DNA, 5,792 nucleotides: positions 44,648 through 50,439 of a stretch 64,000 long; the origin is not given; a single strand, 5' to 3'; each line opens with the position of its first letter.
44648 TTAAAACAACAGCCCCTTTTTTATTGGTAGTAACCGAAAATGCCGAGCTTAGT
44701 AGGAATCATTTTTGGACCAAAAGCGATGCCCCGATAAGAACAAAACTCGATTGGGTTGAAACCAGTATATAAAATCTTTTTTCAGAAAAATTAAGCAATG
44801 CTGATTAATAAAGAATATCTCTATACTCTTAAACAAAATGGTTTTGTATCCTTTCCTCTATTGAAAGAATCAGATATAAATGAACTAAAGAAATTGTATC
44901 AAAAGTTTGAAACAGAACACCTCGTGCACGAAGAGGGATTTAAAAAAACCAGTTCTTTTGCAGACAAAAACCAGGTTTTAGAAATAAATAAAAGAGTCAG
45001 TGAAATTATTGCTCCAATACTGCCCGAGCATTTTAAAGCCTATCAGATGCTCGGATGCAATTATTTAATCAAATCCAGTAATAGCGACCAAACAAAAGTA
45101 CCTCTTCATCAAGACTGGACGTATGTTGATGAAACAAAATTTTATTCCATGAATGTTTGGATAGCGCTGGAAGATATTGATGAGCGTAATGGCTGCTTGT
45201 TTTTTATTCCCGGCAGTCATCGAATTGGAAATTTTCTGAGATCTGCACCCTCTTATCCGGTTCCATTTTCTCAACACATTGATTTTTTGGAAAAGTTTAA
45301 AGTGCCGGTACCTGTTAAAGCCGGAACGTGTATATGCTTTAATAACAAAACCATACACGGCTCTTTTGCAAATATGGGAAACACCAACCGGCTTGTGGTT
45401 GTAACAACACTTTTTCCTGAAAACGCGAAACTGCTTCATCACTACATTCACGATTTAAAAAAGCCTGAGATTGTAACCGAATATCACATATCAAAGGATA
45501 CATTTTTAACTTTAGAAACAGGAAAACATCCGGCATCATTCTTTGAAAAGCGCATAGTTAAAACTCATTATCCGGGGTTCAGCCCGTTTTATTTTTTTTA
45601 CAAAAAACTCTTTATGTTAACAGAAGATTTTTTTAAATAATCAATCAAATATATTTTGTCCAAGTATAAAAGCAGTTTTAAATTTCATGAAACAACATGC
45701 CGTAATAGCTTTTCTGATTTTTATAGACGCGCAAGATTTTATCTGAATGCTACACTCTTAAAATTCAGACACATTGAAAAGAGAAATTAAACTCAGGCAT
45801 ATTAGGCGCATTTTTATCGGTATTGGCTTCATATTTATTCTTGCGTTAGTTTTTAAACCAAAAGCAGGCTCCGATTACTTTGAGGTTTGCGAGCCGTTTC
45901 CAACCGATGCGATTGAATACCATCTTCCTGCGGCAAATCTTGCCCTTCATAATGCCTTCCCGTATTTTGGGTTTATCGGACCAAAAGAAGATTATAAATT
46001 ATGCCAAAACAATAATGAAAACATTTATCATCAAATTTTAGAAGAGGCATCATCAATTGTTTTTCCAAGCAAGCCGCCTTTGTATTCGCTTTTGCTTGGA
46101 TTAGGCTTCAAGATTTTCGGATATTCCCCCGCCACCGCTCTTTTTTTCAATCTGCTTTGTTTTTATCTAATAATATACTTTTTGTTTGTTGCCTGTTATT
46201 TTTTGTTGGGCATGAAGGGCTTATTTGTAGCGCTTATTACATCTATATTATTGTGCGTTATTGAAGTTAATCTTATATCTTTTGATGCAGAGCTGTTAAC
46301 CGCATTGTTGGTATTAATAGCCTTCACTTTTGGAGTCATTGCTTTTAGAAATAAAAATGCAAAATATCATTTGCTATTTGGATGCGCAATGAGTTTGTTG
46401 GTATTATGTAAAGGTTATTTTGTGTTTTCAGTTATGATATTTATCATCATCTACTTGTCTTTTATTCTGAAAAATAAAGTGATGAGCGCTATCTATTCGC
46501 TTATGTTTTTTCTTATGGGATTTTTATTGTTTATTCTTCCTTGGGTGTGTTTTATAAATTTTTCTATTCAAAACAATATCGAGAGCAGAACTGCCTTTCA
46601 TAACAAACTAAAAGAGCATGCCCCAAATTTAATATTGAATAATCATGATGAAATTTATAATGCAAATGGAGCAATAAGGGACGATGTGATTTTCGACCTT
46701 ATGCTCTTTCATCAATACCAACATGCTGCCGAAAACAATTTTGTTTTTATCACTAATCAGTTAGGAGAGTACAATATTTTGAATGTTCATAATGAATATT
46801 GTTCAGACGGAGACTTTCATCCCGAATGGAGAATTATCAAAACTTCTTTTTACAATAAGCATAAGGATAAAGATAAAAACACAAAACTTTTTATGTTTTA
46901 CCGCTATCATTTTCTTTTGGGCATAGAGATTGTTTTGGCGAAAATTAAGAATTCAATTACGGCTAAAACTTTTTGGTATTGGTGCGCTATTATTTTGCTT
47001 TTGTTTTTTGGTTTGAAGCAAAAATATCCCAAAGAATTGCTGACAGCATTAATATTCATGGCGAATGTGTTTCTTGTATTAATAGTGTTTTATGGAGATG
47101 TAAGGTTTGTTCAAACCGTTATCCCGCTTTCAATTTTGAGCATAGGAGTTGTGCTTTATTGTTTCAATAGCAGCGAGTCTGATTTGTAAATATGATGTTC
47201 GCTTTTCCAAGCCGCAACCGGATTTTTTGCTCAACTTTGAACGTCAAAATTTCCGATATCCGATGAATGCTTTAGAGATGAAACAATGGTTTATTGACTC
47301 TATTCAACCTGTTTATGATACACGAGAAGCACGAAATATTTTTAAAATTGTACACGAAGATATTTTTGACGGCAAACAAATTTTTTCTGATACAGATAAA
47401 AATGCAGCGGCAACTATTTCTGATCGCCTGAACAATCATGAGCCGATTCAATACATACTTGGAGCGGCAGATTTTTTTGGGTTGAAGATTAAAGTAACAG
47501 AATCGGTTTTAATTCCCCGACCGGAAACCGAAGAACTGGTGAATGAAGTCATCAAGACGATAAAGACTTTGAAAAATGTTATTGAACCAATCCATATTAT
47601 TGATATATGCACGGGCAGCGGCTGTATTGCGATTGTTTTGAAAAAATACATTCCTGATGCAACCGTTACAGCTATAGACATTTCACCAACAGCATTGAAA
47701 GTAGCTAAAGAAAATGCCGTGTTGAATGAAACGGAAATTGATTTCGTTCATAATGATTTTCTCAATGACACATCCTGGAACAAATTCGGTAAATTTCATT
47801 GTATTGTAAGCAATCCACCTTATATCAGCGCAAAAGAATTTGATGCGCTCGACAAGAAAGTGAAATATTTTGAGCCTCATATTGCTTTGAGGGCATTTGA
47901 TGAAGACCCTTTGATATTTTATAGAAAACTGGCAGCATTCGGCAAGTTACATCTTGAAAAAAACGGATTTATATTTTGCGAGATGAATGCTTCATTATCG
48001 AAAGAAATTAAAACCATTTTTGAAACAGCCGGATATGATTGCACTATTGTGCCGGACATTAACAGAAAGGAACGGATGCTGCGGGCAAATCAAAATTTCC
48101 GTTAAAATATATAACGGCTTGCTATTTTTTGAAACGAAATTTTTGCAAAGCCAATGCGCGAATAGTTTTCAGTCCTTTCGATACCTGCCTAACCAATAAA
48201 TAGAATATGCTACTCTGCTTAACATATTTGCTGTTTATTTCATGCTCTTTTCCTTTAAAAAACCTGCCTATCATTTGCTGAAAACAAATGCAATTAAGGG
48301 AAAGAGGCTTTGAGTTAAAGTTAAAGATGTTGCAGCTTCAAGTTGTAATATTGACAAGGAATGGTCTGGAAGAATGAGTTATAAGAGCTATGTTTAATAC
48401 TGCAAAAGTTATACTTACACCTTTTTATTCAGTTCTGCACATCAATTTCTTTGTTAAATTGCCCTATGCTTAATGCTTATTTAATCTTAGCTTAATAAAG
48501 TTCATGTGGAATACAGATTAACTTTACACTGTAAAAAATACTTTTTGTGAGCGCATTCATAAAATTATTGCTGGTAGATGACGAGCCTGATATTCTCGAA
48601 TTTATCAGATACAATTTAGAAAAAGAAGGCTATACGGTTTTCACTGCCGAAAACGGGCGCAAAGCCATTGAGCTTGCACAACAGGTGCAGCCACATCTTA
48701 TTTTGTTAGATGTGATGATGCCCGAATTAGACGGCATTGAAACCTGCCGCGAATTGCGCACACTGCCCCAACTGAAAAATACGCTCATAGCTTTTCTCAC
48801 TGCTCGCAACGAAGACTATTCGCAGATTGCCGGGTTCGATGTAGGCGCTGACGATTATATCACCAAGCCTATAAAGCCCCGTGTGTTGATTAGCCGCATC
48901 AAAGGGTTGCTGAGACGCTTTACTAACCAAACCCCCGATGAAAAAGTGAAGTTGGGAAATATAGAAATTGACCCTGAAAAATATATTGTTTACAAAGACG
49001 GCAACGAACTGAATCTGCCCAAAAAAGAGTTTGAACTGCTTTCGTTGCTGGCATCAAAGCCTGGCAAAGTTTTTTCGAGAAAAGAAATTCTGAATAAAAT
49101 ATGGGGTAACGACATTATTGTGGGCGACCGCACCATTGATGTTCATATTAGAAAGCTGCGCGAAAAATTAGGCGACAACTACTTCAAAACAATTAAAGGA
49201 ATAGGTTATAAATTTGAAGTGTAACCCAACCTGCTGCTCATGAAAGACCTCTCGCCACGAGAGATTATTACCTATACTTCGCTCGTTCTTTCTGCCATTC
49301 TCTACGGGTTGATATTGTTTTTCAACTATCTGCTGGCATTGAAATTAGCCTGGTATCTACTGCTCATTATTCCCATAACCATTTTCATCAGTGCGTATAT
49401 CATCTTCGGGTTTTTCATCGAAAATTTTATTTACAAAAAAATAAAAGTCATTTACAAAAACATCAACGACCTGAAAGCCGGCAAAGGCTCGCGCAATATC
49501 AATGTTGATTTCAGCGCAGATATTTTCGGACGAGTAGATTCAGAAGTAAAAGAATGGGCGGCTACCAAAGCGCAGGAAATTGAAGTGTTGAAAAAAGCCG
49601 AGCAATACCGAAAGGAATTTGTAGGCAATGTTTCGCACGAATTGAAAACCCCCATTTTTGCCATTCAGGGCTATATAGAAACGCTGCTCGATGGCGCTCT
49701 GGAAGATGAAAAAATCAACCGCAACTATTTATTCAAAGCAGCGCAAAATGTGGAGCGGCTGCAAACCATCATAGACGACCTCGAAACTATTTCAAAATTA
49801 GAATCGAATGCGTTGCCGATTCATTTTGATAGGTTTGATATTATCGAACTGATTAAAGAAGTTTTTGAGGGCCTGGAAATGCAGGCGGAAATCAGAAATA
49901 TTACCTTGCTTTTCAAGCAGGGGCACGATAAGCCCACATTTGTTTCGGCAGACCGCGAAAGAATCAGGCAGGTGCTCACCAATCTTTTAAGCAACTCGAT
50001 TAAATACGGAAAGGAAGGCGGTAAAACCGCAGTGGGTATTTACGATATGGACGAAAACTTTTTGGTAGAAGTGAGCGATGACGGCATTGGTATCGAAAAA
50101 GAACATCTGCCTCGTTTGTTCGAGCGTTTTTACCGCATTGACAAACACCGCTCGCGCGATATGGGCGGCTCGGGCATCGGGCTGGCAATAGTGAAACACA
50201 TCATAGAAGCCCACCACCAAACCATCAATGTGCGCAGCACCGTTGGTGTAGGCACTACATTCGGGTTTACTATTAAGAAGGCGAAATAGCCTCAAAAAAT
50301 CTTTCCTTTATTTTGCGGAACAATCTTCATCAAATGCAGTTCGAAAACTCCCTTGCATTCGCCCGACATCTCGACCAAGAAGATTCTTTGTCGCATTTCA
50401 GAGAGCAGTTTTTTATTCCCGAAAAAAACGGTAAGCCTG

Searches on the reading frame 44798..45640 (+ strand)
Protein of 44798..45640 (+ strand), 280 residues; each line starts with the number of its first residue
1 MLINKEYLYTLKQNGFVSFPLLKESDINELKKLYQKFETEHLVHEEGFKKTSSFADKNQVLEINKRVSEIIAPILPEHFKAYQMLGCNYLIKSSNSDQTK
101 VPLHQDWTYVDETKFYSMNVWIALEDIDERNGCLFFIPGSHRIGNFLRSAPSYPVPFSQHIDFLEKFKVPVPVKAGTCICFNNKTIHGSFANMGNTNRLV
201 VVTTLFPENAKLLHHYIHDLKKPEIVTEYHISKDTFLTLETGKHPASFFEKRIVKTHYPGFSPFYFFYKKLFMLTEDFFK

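Call 4: search_protein_families(library=pfam, proteins=[window:44798-45640:+], max_evalue=0.01)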
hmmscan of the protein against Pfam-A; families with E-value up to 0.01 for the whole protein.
window:44798-45640:+ (280 aa): 1 family
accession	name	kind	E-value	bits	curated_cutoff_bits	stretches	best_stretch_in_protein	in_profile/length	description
PF05721.19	PhyH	-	7.1e-25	89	22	1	42-198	53-211/213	Phytanoyl-CoA dioxygenase (PhyH)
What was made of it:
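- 44798..45640 (+): Accessory PhyH paralogue H, 280 aa, directly downstream of wzt. call 4.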

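Call 17: search_protein_families(library=ncbifam, proteins=[window:44798-45640:+], max_evalue=0.001)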
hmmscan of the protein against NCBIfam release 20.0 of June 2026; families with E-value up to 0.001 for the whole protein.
window:44798-45640:+ (280 aa): 4 families
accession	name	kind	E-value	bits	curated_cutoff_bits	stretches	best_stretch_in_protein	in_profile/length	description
TIGR04436.1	SpoChoClust_3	subfamily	4.6e-11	42.5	200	1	65-216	78-211/300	putative 2OG-Fe(II) oxygenase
TIGR01762.1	chlorin-enz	subfamily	4.9e-07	29.3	226.3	1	115-146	131-162/288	chlorinating enzyme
NF052437.1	MPhHdxlPhnYGIM8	equivalog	4.5e-05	23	500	1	118-202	130-210/260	methylphosphonate hydroxylase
TIGR04324.1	SpoChoClust_2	subfamily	8.8e-05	22.2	150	1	87-201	97-208/248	sporadic carbohydrate cluster 2OG-Fe(II) oxygenase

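Call 75: find_homologous_proteins(query=window:44798-45637:+, max_evalue=1e-10)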
Query window:44798-45637:+ (280 aa): 23 proteins with E <= 1e-10 among 346 candidates.
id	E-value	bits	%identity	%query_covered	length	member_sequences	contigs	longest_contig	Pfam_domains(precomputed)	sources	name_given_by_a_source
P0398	5.7e-189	644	100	100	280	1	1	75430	PF05721.20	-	-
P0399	4.4e-87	310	54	88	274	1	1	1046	PF05721.20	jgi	jgi:hypothetical protein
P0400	3.2e-85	304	50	100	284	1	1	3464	PF05721.20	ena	-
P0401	5.3e-85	303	49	98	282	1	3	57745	PF05721.20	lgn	-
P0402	1.3e-83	299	50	93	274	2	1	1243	PF05721.20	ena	-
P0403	3.1e-82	294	52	87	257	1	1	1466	PF05721.20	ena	-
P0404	4.8e-82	294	53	88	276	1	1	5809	PF05721.20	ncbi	-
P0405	4.0e-76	274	47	95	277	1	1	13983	PF05721.20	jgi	jgi:hypothetical protein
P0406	2.3e-71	259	43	98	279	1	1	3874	PF05721.20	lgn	-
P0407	7.9e-68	247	43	92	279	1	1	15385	PF05721.20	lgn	-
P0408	7.3e-67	244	46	96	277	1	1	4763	PF05721.20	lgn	-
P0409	2.4e-66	242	46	92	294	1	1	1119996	PF05721.20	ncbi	-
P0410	1.7e-64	236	43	95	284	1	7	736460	PF05721.20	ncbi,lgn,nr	ncbi:MAG: phytanoyl-CoA dioxygenase family protein [Chitinophagales bacterium]|nr:phytanoyl-CoA diox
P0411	2.8e-36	143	34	84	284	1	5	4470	PF05721.20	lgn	-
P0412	1.2e-35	141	31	90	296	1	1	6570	PF05721.20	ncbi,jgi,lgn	jgi:hypothetical protein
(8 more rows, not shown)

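Call 76: find_encoding_contigs(protein=P0410, flank=10000, max_places=1)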
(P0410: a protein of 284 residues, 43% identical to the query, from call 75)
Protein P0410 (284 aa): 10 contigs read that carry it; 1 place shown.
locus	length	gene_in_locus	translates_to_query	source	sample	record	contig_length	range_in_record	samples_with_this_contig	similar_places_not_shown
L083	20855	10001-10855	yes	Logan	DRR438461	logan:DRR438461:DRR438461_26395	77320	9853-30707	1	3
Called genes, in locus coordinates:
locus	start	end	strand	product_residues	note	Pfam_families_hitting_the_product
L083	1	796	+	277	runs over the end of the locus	PF05721:PhyH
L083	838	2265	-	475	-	-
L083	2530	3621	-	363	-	-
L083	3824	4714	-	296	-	PF05721:PhyH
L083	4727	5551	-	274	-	PF05721:PhyH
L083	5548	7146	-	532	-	PF02310:B12-binding, PF04055:Radical_SAM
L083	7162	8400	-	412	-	PF02463:SMC_N (faint), PF00005:ABC_tran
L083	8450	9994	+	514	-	PF02310:B12-binding, PF04055:Radical_SAM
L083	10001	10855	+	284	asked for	PF05721:PhyH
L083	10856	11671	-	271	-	PF22814:WelO5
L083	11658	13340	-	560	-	PF05721:PhyH, PF13759:2OG-FeII_Oxy_5 (faint), PF05721:PhyH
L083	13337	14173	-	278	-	PF05721:PhyH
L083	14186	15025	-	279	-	PF05721:PhyH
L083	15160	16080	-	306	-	PF05721:PhyH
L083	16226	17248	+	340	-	PF01408:GFO_IDH_MocA, PF22725:GFO_IDH_MocA_C3, PF02894:GFO_IDH_MocA_C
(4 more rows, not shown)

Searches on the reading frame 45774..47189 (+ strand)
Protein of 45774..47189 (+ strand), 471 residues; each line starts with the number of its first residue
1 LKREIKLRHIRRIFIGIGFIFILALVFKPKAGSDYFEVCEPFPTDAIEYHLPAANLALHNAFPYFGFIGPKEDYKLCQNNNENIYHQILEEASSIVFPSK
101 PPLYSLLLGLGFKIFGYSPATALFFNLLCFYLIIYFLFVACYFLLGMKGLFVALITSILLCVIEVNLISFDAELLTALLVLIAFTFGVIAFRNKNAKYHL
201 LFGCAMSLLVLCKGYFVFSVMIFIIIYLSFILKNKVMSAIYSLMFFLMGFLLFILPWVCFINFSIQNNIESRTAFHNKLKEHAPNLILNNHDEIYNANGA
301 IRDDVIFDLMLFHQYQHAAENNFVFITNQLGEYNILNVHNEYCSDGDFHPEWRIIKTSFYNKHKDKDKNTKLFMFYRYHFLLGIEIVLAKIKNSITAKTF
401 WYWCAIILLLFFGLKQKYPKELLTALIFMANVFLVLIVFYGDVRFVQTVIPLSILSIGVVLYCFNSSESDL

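Call 9: search_protein_families(library=pfam, proteins=[window:45774-47189:+], max_evalue=0.001)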
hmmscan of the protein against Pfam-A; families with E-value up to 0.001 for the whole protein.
window:45774-47189:+ (471 aa): 1 family
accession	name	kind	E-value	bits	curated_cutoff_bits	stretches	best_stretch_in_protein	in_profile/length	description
PF13231.12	PMT_2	-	3.3e-06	27.8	26.1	1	99-257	1-160/160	Dolichyl-phosphate-mannose-protein mannosyltransferase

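Call 32: search_protein_families(library=ncbifam, proteins=[window:45774-47189:+], max_evalue=0.00001)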
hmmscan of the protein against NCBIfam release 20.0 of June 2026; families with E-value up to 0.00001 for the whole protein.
window:45774-47189:+ (471 aa): 0 families

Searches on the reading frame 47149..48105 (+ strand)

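Call 9: search_protein_families(library=pfam, proteins=[window:47149-48105:+], max_evalue=0.001)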
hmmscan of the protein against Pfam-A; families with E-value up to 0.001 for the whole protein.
window:47149-48105:+ (318 aa): 13 families
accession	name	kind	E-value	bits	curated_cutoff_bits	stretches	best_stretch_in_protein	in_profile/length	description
PF05175.20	MTS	-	1.4e-14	54.5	23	1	147-230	32-113/170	Methyltransferase small domain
PF13649.12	Methyltransf_25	-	4.9e-10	40.4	27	1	150-229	1-80/97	Methyltransferase domain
PF13847.12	Methyltransf_31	-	5.9e-09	36.2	27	1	149-224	6-83/145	Methyltransferase domain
PF06325.19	PrmA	-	3e-08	34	22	1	143-222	157-233/296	Ribosomal protein L11 methyltransferase (PrmA)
PF02384.22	N6_Mtase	-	4.4e-07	30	20.4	1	133-236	33-146/311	N-6 DNA Methylase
PF08241.18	Methyltransf_11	-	1.4e-05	26.1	21.2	1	152-206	2-53/95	Methyltransferase domain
PF09445.16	Methyltransf_15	-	1.4e-05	25.2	22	1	150-225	4-81/165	RNA cap guanine-N2 methyltransferase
PF02475.24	TRM5-TYW2_MTfase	-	1.6e-05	25.3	28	1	146-197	36-87/164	TRM5/TYW2 methyltransferase domain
PF07669.17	Eco57I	-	1.7e-05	25.4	25.3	1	196-236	62-100/171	Eco57I restriction-modification methylase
PF03602.21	Cons_hypoth95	-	5.4e-05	23.4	24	1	113-230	12-128/182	Conserved hypothetical protein 95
PF01209.24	Ubie_methyltran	-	5.6e-05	23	20.1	1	138-202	39-105/233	ubiE/COQ5 methyltransferase family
PF08242.18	Methyltransf_12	-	8.2e-05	23.7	30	1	152-221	2-71/98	Methyltransferase domain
PF02005.22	TRM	-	0.00026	20.8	27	1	134-231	36-135/376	N2,N2-dimethylguanosine tRNA methyltransferase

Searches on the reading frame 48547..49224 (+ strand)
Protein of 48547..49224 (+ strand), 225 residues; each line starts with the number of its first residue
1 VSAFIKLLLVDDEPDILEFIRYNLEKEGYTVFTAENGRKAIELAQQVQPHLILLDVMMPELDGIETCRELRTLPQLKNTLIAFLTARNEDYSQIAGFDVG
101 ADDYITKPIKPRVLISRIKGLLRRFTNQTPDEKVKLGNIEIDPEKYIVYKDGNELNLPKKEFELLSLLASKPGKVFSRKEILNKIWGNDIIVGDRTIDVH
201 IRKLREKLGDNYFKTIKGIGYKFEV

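Call 9: search_protein_families(library=pfam, proteins=[window:48547-49224:+], max_evalue=0.001)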
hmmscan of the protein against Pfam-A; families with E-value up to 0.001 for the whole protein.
window:48547-49224:+ (225 aa): 3 families
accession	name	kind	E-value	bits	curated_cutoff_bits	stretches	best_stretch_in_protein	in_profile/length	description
PF00072.30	Response_reg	-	1.6e-29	102.8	30.2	1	8-119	2-111/111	Response regulator receiver domain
PF00486.34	Trans_reg_C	-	1e-24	86.8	26.2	1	152-223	1-77/77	Transcriptional regulatory protein, C terminal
PF23198.2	PDE8A_N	-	0.00022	21.6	29.6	1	14-87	20-94/147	PDE8A-like, N-terminal domain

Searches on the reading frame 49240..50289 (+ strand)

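Call 9: search_protein_families(library=pfam, proteins=[window:49240-50289:+], max_evalue=0.001)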
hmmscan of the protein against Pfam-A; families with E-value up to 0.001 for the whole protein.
window:49240-50289:+ (349 aa): 2 families
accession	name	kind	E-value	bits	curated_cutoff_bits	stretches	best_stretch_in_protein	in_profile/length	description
PF02518.31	HATPase_c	-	1.3e-29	103.3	26.4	1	238-347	2-109/111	Histidine kinase-, DNA gyrase B-, and HSP90-like ATPase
PF00512.31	HisKA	-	6.4e-16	58.6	26.9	1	124-189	2-65/66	His Kinase A (phospho-acceptor) domain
